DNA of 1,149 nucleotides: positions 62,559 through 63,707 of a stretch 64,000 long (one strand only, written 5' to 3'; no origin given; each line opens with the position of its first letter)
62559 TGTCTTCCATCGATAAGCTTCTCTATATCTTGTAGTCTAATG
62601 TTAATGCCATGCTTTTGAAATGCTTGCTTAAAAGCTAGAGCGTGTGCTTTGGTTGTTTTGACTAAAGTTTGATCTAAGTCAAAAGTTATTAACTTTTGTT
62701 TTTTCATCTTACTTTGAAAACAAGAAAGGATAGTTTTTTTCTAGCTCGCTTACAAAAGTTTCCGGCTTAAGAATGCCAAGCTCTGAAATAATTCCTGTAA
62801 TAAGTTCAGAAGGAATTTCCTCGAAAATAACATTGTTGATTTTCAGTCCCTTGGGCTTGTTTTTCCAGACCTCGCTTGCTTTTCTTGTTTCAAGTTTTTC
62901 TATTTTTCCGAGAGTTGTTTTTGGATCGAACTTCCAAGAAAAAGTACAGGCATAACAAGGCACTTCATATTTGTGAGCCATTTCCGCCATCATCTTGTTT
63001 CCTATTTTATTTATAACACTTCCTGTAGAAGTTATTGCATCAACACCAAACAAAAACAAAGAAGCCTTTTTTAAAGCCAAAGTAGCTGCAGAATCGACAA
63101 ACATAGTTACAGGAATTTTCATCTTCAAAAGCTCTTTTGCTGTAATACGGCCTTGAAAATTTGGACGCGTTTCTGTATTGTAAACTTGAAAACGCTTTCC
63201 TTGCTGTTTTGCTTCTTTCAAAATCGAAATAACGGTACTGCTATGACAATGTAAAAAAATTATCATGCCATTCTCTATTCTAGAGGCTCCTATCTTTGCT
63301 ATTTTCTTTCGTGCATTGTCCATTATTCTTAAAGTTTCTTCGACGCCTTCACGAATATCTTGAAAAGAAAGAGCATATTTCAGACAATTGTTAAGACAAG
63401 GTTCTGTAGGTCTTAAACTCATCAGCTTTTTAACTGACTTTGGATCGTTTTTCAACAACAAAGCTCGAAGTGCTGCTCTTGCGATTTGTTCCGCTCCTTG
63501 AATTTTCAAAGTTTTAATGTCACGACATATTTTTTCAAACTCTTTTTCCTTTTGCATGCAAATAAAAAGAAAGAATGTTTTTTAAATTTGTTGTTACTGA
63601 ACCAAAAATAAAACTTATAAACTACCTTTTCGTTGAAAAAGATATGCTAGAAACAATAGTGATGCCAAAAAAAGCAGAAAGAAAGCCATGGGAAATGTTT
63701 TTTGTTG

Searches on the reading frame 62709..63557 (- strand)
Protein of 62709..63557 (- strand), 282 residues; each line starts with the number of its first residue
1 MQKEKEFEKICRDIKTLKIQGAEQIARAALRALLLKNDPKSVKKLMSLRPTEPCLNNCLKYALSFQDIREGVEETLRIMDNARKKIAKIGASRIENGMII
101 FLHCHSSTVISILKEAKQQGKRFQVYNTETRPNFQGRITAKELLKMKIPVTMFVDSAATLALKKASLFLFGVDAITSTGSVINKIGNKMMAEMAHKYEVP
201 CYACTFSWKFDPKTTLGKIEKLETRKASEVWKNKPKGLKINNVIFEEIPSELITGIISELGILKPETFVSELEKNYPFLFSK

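Call 48: search_protein_families(library=pfam, proteins=[window:62709-63557:-], max_evalue=0.001)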
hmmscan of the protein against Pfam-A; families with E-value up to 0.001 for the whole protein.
window:62709-63557:- (282 aa): 1 family
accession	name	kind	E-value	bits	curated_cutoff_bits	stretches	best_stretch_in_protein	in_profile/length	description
PF01008.23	IF-2B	-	6.7e-54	183.4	22.4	1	47-265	44-280/280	Initiation factor 2 subunit family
